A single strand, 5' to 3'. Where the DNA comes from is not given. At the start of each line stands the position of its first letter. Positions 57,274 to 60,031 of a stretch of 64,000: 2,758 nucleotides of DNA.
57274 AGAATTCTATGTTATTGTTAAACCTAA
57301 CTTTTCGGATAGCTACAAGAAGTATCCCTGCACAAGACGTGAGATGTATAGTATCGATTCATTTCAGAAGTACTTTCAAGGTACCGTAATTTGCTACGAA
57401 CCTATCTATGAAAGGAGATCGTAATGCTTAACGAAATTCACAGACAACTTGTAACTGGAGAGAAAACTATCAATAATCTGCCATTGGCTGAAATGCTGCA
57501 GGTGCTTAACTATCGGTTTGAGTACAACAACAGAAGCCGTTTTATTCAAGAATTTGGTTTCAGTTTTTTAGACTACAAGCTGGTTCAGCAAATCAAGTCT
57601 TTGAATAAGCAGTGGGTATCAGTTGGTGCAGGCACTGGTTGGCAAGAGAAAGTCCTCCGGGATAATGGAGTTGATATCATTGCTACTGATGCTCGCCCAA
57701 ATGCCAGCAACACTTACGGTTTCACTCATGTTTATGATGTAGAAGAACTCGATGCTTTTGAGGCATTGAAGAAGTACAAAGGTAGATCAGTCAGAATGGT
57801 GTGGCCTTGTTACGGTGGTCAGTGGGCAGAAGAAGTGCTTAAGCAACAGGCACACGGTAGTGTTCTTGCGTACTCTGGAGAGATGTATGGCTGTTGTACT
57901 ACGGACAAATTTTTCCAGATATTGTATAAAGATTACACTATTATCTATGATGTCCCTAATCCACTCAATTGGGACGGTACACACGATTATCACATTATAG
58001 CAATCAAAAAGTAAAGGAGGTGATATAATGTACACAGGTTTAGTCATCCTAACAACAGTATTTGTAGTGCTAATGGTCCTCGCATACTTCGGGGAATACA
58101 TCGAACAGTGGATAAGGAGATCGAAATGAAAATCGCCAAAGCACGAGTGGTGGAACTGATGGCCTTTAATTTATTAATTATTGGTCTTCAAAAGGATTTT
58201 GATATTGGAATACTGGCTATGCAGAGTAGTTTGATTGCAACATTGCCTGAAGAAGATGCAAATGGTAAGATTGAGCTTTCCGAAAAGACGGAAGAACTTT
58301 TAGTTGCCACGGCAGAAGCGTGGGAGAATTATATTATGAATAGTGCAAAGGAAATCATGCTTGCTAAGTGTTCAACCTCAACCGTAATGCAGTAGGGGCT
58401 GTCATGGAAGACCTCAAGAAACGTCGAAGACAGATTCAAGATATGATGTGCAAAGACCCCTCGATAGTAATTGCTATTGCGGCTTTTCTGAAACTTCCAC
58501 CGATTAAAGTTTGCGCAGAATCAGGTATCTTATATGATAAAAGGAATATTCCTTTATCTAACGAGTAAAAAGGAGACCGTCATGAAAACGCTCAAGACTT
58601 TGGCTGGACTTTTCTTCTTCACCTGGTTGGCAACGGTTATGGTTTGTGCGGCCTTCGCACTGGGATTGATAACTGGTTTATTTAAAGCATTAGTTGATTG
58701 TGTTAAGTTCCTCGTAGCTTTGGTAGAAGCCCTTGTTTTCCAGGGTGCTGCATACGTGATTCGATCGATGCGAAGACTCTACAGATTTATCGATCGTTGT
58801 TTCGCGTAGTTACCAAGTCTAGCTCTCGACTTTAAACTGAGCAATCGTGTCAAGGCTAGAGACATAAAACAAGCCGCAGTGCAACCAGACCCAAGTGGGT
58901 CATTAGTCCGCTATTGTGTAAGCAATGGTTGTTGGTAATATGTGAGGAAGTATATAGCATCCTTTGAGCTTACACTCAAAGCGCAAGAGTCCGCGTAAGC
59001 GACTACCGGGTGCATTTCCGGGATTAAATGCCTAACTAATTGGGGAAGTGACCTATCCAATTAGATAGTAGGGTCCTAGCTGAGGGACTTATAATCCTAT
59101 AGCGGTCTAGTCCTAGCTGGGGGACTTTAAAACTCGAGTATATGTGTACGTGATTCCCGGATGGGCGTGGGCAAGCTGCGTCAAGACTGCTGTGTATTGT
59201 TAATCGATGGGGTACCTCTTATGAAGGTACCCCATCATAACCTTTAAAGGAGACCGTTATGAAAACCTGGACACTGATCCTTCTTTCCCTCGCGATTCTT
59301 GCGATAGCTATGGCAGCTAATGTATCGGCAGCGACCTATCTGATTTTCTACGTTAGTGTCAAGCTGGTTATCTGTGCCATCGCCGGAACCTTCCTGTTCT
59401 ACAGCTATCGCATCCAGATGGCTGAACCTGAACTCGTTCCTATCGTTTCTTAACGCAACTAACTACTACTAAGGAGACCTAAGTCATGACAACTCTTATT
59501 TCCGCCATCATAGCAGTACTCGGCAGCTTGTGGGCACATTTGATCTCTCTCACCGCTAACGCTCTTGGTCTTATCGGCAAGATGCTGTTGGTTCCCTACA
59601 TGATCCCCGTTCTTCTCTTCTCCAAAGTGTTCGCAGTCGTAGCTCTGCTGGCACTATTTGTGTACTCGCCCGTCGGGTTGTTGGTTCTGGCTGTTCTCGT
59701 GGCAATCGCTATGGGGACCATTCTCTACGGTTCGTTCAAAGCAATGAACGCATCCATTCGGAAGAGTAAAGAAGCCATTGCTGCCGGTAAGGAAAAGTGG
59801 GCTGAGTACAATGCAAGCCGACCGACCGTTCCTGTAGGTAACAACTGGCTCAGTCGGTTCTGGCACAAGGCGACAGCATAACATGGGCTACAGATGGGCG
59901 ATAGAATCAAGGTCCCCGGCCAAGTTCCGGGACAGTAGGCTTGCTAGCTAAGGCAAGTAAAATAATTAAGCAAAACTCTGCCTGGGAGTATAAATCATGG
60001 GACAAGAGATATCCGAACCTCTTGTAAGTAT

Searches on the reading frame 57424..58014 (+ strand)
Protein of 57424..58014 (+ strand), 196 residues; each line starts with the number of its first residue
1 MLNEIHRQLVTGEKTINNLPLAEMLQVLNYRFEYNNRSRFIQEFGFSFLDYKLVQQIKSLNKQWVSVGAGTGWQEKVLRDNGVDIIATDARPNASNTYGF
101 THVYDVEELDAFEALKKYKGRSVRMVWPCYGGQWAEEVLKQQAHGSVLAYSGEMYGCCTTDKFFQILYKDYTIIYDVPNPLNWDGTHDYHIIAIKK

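Call 73: search_protein_families(library=pfam, proteins=[window:57424-58014:+], max_evalue=0.01)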
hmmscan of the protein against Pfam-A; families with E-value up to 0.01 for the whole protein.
window:57424-58014:+ (196 aa): 2 families
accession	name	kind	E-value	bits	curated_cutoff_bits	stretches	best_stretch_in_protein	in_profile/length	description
PF00107.32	ADH_zinc_N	-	0.00022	21.6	31.8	1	79-173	11-109/129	Zinc-binding dehydrogenase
PF13489.12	Methyltransf_23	-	0.00087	19.5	27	1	58-109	20-69/164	Methyltransferase domain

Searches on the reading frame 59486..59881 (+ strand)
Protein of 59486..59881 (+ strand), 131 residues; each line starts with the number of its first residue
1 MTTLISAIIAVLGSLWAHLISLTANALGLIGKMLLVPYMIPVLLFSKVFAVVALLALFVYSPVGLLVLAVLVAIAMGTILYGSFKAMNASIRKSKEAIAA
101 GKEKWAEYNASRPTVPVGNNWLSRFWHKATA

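Call 73: search_protein_families(library=pfam, proteins=[window:59486-59881:+], max_evalue=0.01)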
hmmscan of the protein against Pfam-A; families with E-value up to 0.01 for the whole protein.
window:59486-59881:+ (131 aa): 0 families

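Call 84: find_encoding_contigs(protein=window:59486-59881:+, flank=10000, max_places=1)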
Protein window:59486-59881:+ (131 aa): 1 contig read that carries it; 1 place shown.
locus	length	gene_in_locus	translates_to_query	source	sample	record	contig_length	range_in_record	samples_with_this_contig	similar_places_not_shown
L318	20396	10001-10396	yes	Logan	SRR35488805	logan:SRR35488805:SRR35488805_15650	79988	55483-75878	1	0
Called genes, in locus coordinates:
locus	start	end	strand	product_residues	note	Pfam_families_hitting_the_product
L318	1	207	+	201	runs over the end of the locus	-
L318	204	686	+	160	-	-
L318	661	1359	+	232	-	-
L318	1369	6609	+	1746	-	-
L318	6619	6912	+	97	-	-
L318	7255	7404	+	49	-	-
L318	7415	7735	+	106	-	-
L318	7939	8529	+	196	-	-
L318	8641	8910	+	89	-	-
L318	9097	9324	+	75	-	-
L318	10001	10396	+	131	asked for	-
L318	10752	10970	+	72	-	-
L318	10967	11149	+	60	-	-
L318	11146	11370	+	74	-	-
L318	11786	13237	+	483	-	PF00940:RNA_pol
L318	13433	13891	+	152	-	PF13392:HNH_3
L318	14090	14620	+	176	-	PF00940:RNA_pol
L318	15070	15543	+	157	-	-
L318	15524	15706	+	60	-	-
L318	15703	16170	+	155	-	-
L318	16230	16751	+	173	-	-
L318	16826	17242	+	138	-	PF18909:dGTP_diPhyd_N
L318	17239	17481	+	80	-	-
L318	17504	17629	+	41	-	-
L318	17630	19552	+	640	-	PF00476:DNA_pol_A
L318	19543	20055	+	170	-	PF13392:HNH_3, PF00847:AP2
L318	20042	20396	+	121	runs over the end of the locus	-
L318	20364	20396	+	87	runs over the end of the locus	-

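Call 86: search_protein_families(library=ncbifam, proteins=[L318:16826-17242:+, L318:17630-19552:+, L318:16230-16751:+], max_evalue=0.001)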
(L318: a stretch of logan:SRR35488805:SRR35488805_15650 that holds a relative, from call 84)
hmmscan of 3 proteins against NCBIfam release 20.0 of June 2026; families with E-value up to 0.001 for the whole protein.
L318:16826-17242:+ (138 aa): 0 families

L318:17630-19552:+ (640 aa): 3 families
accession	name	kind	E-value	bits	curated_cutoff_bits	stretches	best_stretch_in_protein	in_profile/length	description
NF011540.0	PRK14975.1-4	equivalog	2.9e-11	42.6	601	1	348-617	304-553/576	bifunctional 3'-5' exonuclease/DNA polymerase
NF011539.0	PRK14975.1-3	equivalog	7e-08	31.2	640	1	459-619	446-607/628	bifunctional 3'-5' exonuclease/DNA polymerase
TIGR00593.1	pola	equivalog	0.00099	17.6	600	0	374-639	638-889/890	DNA polymerase I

L318:16230-16751:+ (173 aa): 0 families
